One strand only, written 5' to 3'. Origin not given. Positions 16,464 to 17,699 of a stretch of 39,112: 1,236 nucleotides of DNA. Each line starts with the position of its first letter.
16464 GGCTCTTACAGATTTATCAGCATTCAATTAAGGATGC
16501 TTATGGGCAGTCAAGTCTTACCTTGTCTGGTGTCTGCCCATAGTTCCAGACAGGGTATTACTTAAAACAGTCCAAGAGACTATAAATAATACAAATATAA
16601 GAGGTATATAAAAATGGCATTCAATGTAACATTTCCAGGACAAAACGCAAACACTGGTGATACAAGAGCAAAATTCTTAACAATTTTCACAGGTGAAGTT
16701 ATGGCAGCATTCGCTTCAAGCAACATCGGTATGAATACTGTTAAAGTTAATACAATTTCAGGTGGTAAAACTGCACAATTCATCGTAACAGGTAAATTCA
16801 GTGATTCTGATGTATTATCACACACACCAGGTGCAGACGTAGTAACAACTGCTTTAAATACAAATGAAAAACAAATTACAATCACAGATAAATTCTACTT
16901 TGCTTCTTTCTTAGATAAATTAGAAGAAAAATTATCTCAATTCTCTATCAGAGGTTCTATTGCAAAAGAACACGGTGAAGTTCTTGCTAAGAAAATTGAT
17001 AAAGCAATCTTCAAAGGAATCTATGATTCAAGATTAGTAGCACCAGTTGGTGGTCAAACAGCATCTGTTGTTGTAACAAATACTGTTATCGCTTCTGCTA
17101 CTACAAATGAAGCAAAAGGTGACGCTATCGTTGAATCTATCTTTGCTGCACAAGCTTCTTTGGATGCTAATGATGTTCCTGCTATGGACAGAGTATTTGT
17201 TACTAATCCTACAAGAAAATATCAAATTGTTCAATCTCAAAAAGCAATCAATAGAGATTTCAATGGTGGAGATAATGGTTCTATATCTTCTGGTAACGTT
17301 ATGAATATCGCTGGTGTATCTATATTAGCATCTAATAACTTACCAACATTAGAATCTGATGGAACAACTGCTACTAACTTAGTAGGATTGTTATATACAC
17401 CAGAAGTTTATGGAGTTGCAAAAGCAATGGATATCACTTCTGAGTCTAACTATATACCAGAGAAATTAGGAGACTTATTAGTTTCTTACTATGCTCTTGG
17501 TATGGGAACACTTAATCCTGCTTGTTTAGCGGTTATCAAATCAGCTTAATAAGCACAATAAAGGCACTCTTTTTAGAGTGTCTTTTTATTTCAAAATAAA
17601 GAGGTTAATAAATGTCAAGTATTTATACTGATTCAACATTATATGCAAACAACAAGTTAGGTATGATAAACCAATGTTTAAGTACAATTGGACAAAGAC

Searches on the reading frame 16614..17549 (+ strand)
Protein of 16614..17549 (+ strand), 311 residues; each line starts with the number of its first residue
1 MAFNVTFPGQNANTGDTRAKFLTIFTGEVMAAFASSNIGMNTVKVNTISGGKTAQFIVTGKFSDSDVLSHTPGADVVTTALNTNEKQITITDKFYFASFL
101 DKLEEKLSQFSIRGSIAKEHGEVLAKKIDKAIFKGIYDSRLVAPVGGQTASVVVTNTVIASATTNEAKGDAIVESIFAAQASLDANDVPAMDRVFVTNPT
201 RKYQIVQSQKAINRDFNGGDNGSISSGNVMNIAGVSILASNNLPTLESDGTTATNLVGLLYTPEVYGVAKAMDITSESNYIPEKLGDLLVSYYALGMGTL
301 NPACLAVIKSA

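Call 8: search_protein_families(library=phrogs, proteins=[window:16614-17549:+])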
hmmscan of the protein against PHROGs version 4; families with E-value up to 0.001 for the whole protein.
window:16614-17549:+ (311 aa): 4 families
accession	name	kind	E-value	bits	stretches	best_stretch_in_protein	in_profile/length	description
phrog_267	-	head and packaging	3.2e-65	221.9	1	3-310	17-325/410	major head protein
phrog_27239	-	head and packaging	1.1e-24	88.3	1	9-144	16-152/163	major head protein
phrog_3437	-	head and packaging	7.7e-13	49.3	1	41-284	32-264/294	major head protein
phrog_283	-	head and packaging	7.4e-11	43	1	69-254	57-227/385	major head protein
